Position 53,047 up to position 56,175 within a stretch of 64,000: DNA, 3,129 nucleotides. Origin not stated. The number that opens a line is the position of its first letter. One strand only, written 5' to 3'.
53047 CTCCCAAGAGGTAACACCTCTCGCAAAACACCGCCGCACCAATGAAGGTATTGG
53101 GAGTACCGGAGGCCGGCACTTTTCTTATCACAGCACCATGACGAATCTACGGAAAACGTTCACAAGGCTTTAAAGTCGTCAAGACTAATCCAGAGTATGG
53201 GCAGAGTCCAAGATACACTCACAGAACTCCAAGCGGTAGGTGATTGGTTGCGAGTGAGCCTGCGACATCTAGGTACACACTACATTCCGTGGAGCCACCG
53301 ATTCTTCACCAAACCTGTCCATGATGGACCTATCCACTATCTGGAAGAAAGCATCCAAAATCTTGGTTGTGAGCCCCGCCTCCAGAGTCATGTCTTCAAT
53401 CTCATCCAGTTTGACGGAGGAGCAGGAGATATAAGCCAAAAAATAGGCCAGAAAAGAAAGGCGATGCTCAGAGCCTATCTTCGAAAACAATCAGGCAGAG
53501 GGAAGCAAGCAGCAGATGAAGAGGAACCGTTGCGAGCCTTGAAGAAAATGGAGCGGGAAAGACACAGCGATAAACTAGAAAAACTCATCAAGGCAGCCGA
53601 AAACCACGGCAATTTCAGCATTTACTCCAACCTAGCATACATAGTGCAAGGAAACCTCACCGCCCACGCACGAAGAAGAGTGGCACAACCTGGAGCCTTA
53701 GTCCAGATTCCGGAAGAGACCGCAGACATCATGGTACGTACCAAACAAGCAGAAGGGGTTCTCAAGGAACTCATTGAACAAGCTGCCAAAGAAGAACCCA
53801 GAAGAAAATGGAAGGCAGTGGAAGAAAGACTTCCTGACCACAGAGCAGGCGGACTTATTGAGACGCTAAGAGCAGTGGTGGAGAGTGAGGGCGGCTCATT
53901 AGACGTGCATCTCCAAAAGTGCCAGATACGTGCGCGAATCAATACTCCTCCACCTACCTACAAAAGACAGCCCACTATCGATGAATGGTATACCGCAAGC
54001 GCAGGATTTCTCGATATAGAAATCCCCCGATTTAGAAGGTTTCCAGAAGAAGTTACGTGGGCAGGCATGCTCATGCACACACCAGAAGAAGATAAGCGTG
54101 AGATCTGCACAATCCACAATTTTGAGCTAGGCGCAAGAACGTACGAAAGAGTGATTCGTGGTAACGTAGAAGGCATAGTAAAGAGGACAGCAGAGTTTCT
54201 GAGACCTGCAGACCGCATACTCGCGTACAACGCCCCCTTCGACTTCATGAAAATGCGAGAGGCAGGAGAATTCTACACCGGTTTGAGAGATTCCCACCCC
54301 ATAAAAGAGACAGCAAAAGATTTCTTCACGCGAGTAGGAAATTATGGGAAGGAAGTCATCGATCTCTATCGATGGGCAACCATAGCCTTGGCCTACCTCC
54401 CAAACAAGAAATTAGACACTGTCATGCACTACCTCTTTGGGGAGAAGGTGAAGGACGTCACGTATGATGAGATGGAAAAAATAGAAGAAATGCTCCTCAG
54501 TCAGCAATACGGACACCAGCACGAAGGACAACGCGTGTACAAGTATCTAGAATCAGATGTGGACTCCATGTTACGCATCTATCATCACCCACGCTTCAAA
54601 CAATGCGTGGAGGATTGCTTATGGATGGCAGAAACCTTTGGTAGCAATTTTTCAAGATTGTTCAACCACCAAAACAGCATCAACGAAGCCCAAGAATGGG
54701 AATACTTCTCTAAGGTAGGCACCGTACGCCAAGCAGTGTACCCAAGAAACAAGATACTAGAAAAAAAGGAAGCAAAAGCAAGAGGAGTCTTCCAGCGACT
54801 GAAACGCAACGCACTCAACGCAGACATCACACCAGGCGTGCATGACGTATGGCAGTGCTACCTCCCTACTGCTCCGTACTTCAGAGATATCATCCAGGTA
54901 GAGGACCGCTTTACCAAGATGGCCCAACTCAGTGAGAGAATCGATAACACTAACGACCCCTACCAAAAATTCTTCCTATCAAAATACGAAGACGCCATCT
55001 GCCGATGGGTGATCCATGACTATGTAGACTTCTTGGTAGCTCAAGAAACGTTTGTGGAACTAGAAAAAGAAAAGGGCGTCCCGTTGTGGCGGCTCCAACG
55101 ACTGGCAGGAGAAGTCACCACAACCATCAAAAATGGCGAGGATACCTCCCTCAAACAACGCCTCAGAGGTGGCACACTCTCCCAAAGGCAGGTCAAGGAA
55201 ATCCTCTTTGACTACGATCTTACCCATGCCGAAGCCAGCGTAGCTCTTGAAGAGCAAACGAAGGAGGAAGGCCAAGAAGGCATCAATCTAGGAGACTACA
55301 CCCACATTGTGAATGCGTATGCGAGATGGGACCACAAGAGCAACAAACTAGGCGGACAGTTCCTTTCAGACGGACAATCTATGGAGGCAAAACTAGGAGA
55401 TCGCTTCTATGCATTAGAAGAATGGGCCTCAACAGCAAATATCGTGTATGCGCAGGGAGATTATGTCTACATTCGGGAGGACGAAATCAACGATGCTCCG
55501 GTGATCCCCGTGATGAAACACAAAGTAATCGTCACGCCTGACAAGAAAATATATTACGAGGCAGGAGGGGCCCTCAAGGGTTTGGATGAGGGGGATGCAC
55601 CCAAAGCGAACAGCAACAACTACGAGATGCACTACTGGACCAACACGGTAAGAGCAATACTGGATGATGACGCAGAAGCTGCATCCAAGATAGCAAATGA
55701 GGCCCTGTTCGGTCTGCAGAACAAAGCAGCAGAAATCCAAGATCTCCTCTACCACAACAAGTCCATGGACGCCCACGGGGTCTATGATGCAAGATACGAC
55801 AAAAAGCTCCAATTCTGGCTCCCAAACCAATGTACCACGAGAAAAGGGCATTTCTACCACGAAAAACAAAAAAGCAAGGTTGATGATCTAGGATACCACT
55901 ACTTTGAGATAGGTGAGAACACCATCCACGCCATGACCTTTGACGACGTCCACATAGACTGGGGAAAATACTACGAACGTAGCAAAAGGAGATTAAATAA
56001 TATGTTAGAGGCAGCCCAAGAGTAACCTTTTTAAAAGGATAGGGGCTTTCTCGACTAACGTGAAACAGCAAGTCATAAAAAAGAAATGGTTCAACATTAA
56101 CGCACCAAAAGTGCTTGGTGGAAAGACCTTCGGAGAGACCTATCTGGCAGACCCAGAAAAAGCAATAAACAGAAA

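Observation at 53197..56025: PolB-family protein with intact exonuclease motifs but unrecognisable polymerase catalytic motifs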

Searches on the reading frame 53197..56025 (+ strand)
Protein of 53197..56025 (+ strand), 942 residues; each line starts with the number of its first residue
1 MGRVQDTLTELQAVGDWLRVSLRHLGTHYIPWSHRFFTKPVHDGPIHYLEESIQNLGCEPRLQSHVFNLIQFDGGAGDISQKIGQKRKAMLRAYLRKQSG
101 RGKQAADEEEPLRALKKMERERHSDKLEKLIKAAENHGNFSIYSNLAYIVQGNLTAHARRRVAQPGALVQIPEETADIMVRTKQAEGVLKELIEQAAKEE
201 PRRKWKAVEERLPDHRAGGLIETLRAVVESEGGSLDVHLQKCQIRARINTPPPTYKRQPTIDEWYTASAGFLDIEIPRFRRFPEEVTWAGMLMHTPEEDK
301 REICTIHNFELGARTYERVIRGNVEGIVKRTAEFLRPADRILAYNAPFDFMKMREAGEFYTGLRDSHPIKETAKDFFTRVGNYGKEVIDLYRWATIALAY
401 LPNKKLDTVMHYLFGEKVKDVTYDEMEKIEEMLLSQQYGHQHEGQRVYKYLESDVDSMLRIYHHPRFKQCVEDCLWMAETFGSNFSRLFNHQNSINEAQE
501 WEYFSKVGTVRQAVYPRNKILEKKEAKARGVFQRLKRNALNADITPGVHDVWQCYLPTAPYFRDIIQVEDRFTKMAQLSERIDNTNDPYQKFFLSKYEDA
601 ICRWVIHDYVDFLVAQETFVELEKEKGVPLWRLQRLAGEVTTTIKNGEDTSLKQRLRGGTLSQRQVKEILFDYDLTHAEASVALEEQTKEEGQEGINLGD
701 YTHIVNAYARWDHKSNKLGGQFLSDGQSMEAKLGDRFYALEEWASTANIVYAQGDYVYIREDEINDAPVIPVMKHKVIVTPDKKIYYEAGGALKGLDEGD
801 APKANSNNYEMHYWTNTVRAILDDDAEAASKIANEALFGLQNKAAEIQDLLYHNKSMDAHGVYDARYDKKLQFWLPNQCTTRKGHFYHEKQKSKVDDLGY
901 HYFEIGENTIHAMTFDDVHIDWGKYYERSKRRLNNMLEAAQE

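Call 3: search_protein_families(library=pfam, proteins=[window:53197-56025:+], max_evalue=10)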
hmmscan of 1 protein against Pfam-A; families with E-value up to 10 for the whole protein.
window:53197-56025:+ (942 aa): 0 families

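Call 4: search_solved_structures(query=window:53197-56025:+, max_evalue=10, show_alignments=3)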
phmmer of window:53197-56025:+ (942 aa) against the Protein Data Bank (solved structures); distinct sequences matched with E-value up to 10: 0.

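Call 5: search_protein_families(library=ncbifam, proteins=[window:53197-56025:+], max_evalue=10)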
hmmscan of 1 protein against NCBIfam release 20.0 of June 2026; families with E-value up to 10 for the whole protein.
window:53197-56025:+ (942 aa): 0 families

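Call 6: find_homologous_proteins(query=window:53197-56025:+, max_evalue=0.001)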
Query window:53197-56025:+ (942 aa): 2 proteins with E <= 0.001 among 8000 candidates.
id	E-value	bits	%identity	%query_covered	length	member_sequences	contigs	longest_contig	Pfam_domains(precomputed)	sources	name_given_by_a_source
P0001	0.0e+0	1931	100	88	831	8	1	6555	-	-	-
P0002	0.0e+0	1468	66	100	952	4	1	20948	-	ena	-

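Call 13: find_encoding_contigs(protein=P0002, flank=10000, max_places=6)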
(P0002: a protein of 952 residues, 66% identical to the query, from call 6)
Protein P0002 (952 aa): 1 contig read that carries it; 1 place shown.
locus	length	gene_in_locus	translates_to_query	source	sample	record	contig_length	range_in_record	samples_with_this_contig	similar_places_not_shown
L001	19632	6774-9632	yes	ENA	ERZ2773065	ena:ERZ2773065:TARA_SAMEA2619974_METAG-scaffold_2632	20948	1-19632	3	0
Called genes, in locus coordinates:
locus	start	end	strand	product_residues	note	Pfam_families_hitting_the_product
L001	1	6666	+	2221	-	?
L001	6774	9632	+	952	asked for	-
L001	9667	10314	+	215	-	PF01015:Ribosomal_S3Ae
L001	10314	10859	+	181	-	-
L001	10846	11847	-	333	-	-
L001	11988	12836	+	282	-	PF09924:LPG_synthase_C (weak)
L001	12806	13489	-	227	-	PF24827:AstE_AspA_cat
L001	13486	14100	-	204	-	-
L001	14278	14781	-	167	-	-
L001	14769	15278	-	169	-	-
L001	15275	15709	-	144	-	PF04214:DUF411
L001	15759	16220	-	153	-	PF01047:MarR (weak), PF24034:DUF7343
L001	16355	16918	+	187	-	-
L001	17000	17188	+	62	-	-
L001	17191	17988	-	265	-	-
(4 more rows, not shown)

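Call 22: search_protein_families(library=phrogs, proteins=[window:53197-56025:+], max_evalue=10)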
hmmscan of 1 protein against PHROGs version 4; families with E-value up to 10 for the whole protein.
window:53197-56025:+ (942 aa): 2 families
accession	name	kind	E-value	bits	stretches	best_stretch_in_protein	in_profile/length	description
phrog_29644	-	unknown function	0.06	14.7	1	675-718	8-50/53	-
phrog_33720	-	unknown function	0.18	13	1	173-209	57-93/148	-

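Call 23: search_protein_families(library=padloc, proteins=[window:53197-56025:+], max_evalue=10)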
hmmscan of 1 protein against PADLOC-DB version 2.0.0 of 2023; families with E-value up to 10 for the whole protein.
window:53197-56025:+ (942 aa): 0 families

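Call 24: predict_structure(alignment_id=A1)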
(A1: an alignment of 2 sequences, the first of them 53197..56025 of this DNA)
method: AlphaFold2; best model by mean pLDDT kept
length: 942 residues; sequences in the alignment: 2
mean_pLDDT: 30.5   pTM: 0.20
mean pLDDT of the five models: 30.5, 30.1, 27.9, 27.5, 25.7
residues with pLDDT >= 90: 0; 70-90: 0; 50-70: 0; < 50: 942
segments of 3 or more residues with pLDDT < 50: 1-942
pLDDT, mean of each block of 10 residues (from residue 1): 35 37 41 32 32 32 26 28 32 33 36 33 37 34 29 27 25 28 37 43 42 37 39 33 27 28 27 23 24 23 24 26 27 27 28 30 28 30 29 29 29 29 37 38 34 30 32 32 27 28 26 25 32 36 29 26 30 39 34 34 35 33 33 32 34 32 36 30 30 31 27 27 28 28 31 29 32 29 30 26 29 28 34 31 29 23 23 22 21 24 27 25 33 35 31
secondary structure, 60 per line:
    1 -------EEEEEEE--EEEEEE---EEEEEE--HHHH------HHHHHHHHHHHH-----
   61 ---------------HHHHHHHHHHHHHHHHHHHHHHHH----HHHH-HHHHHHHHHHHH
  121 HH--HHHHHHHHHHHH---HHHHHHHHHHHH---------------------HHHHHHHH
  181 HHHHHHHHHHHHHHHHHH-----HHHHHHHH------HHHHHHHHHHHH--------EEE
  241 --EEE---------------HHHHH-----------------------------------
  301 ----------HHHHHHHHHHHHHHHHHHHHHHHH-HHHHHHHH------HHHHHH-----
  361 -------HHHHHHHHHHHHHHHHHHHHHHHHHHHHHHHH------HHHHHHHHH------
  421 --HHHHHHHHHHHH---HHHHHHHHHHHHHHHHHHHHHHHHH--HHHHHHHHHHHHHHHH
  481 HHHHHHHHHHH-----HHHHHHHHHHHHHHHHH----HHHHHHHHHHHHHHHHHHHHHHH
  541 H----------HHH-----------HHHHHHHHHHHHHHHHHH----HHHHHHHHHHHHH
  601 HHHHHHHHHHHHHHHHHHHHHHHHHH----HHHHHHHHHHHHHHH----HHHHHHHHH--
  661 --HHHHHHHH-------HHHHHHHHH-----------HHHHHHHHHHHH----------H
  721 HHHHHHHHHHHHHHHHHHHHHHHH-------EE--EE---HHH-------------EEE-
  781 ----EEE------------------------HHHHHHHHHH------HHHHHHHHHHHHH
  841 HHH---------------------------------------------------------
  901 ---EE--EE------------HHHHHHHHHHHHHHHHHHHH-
elements in order (helices of 4 or more, strands of 3 or more residues): E8-14 E17-22 E26-31 H34-37 H44-55 H76-99 H104-107 H109-122 H125-136 H140-151 H173-198 H204-211 H218-229 E238-240 E243-245 H261-265 H311-334 H336-343 H350-355 H368-399 H406-414 H423-434 H438-462 H465-491 H497-513 H518-541 H566-583 H588-626 H631-645 H650-658 H663-670 H678-686 H698-709 H720-744 E777-779 E785-787 H812-821 H828-843 H922-941

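Call 25: search_protein_representatives(alignment_id=A1)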
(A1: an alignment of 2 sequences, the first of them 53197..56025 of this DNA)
Query: 2 sequences, 955 profile positions. Proteins with E-value up to 0.001 (for the whole library): 125; up to 1e-10: 96; up to 1e-30: 60. The best 125 are listed.
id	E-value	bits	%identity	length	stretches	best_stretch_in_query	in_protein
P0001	0.0e+00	1836.4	-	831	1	113-955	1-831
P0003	8.1e-167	573.4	-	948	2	6-640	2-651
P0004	3.5e-64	233.7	-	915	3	151-627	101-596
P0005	1.3e-63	231.8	-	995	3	258-672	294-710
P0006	1.9e-61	224.7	-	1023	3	261-673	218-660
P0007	5.0e-61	223.3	-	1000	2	254-952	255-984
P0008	1.9e-59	218.0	-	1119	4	443-890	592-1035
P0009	6.5e-57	209.6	-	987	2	207-637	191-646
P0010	1.3e-56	208.6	-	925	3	223-634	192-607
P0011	2.0e-56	208.0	-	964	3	256-637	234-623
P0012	9.8e-55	202.4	-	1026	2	257-950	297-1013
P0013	5.4e-54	200.0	-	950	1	258-876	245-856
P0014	1.1e-53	198.9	-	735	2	260-627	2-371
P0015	1.6e-52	195.1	-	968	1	257-936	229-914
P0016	1.5e-50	188.6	-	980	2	256-905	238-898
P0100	4.8e-10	54.5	-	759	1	224-610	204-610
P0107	1.0e-07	46.8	-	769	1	265-517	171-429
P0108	1.5e-07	46.3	-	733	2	375-511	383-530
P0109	3.3e-07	45.1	-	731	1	263-642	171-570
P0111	7.7e-07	43.9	-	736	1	347-430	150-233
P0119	3.4e-05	38.5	-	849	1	311-602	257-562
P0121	1.8e-04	36.1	-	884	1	269-513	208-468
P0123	2.7e-04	35.5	-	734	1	253-618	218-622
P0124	4.0e-04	34.9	-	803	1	359-625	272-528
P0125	8.6e-04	33.8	-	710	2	386-490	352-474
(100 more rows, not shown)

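Call 29: search_solved_structures(query=A2, max_evalue=10, show_alignments=3)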
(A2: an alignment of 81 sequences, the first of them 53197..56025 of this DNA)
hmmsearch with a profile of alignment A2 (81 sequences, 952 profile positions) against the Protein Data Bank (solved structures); distinct sequences matched with E-value up to 10: 48.
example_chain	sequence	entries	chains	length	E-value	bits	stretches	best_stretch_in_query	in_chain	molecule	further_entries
1qqc_A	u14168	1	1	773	3.5e-12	48.7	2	295-439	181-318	DNA POLYMERASE II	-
1d5a_A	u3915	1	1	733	9.8e-12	47.2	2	295-399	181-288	PROTEIN (DNA POLYMERASE)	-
9gp8_A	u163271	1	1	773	2.6e-11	45.8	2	298-443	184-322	DNA polymerase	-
7b07_A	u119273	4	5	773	5.4e-11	44.7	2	298-442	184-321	DNA polymerase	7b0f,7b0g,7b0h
9mye_A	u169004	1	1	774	6.8e-11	44.4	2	297-442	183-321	DNA polymerase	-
5vu5_A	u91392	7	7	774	1.1e-10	43.7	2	298-441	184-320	DNA polymerase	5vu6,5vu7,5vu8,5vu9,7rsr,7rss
7b06_A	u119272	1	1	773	1.4e-10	43.4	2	298-442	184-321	DNA polymerase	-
7b08_A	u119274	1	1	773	1.4e-10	43.4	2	298-442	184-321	DNA polymerase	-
8s84_A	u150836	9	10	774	1.5e-10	43.3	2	298-441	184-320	DNA polymerase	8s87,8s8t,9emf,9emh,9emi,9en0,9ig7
9oat_A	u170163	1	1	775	1.6e-10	43.2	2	298-442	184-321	5-270, TNA polymerase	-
4k8z_A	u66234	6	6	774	1.7e-10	43.1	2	298-441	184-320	DNA polymerase | DNA polymerase,DNA polymerase,DNA polymerase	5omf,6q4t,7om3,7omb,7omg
8t3x_A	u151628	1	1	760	1.7e-10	43.1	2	298-442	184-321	10-92, TNA polymerase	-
9oay_A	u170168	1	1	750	1.8e-10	43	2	298-442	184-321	8-64, TNA polymerase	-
9oax_A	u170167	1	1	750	1.8e-10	43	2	298-442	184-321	5-270, TNA polymerase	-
7rsu_A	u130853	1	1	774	1.8e-10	43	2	298-441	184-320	DNA polymerase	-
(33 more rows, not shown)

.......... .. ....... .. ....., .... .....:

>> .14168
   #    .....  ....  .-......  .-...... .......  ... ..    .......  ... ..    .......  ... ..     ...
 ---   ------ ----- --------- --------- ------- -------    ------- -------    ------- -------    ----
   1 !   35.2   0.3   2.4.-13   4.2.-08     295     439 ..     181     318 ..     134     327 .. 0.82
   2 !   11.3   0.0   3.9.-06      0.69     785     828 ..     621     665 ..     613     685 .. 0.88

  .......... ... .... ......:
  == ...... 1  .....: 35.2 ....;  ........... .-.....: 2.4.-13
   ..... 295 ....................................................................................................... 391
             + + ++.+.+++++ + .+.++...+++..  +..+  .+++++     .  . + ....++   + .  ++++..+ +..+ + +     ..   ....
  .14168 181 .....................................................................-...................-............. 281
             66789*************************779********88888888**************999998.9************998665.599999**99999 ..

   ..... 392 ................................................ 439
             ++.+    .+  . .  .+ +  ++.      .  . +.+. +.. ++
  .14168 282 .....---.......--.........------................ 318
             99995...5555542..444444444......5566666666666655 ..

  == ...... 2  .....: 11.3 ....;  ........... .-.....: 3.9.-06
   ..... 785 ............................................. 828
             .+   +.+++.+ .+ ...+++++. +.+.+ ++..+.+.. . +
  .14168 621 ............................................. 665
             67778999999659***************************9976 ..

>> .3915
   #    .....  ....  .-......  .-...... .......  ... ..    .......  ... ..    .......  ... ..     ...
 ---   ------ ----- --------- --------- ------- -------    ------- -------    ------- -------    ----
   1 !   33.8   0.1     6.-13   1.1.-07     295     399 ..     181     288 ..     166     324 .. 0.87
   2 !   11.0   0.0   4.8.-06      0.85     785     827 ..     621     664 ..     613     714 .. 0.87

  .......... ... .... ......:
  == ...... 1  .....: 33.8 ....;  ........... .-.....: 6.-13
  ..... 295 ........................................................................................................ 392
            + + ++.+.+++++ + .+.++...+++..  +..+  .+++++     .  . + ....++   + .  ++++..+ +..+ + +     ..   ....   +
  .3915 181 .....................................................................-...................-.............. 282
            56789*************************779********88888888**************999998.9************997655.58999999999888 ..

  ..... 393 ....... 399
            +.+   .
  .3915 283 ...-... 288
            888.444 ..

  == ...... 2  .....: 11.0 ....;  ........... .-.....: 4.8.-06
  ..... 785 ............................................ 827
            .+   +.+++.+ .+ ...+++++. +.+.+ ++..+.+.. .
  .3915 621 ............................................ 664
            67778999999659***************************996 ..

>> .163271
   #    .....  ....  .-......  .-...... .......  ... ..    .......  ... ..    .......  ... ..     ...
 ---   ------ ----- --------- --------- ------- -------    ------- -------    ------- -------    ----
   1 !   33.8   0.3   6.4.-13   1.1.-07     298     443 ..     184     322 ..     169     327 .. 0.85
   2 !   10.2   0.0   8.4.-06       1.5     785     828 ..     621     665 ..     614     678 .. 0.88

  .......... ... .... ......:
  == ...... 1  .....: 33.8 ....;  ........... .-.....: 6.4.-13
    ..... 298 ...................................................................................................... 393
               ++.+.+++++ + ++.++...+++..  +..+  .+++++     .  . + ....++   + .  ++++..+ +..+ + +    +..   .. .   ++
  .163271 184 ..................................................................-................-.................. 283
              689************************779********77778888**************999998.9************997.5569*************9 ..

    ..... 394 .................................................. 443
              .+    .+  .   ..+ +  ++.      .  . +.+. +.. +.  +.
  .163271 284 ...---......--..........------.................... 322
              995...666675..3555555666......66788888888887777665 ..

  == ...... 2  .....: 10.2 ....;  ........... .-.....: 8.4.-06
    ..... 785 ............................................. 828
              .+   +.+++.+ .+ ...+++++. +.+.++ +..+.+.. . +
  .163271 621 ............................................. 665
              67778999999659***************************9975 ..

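Call 35: list_cluster_members(proteins=[P0003, P0004, P0005, P0006, P0007, P0008, P0009, P0010, P0012, P0013])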
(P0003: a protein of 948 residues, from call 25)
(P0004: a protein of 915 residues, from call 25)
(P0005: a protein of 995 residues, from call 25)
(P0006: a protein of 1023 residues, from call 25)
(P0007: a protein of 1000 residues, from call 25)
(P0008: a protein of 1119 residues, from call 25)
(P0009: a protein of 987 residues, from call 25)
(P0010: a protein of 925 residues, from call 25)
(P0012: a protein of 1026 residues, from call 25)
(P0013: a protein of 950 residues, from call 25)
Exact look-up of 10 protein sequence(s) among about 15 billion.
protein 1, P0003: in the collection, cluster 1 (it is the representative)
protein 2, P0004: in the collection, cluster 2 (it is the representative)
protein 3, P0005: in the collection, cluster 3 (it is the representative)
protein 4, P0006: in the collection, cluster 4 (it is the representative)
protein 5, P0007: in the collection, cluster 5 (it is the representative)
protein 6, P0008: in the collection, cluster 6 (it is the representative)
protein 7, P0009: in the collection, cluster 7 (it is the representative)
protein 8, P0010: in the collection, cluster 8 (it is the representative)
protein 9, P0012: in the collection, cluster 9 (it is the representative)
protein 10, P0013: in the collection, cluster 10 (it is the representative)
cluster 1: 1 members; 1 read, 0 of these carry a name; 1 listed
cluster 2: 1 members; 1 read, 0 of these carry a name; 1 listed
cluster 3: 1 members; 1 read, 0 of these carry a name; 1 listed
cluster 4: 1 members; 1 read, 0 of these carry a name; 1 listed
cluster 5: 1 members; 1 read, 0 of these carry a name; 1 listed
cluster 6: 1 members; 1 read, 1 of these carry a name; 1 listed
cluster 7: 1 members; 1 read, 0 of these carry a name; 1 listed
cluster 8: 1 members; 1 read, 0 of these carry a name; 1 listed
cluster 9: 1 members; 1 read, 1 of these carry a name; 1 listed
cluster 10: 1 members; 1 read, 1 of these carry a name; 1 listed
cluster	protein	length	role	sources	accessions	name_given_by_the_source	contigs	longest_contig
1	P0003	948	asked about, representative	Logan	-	-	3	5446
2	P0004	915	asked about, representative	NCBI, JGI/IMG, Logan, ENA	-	-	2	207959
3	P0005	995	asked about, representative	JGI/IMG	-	-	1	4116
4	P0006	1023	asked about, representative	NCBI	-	-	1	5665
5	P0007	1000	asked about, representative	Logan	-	-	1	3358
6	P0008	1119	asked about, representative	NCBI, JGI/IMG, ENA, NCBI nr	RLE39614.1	hypothetical protein DRJ17_00250 [Candidatus Woesearchaeota archaeon] | MAG: hypothetical protein DRJ17_00250 [Candidatus Woesearchaeota archaeon]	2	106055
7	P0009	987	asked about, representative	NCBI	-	-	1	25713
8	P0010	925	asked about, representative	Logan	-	-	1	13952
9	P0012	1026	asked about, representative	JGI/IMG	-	hypothetical protein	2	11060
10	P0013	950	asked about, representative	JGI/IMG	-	hypothetical protein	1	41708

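Call 46: predict_structure(alignment_id=A2)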
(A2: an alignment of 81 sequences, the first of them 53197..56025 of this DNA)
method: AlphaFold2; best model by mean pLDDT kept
length: 942 residues; sequences in the alignment: 81
mean_pLDDT: 94.2   pTM: 0.92
mean pLDDT of the five models: 94.2, 92.9, 92.7, 92.6, 92.6
residues with pLDDT >= 90: 833; 70-90: 106; 50-70: 3; < 50: 0
segments of 3 or more residues with pLDDT < 50: none
pLDDT, mean of each block of 10 residues (from residue 1): 90 96 95 95 87 97 90 96 94 92 93 94 92 87 90 94 97 95 94 93 91 94 95 89 89 97 98 96 93 97 96 91 97 97 97 96 94 85 96 98 97 86 93 95 95 97 98 98 95 96 94 91 93 95 90 97 94 96 97 98 97 96 93 94 93 94 96 87 89 89 97 95 94 96 93 95 88 96 93 94 96 97 95 98 97 96 97 96 93 96 96 96 98 94 84
secondary structure, 60 per line:
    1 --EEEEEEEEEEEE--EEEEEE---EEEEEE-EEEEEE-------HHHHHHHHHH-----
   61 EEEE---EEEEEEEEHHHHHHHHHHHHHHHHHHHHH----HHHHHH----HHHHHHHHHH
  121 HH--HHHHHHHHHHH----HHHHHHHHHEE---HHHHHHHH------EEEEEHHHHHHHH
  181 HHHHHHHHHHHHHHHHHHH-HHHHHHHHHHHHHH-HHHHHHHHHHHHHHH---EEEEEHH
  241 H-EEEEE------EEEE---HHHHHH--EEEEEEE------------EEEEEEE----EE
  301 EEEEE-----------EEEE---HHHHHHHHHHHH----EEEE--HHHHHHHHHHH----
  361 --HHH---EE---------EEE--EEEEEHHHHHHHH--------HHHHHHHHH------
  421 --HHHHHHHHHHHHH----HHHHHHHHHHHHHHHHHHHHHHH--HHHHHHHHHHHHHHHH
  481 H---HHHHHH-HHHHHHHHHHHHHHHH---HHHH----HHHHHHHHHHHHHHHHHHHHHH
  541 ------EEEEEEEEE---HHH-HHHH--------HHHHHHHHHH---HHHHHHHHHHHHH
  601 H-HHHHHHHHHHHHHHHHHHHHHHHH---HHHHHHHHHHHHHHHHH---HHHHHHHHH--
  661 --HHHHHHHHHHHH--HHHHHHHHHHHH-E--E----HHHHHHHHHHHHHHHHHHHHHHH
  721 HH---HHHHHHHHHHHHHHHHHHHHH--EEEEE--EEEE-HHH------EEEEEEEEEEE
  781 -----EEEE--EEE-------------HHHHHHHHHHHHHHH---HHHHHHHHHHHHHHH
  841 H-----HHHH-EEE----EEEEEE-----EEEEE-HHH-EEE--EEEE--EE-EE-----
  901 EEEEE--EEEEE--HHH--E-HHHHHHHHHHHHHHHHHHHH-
elements in order (helices of 4 or more, strands of 3 or more residues): E3-14 E17-22 E26-31 E33-38 H46-55 E61-64 E68-75 H76-96 H101-106 H111-122 H125-135 H140-148 H154-161 E168-172 H173-199 H201-214 H216-230 E234-238 E243-247 E254-257 H261-266 E269-275 E288-294 E299-305 E317-320 H324-335 E340-343 H346-356 E380-382 E385-389 H390-397 H406-414 H423-435 H440-462 H465-481 H485-490 H492-507 H511-514 H519-540 E547-555 H563-566 H575-584 H588-601 H603-626 H630-646 H650-658 H663-674 H677-688 H698-722 H726-746 E749-753 E756-759 E770-780 E786-789 E792-794 H808-822 H826-841 H847-850 E852-854 E859-864 E870-874 E880-882 E885-888 E901-905 E908-912 H922-941
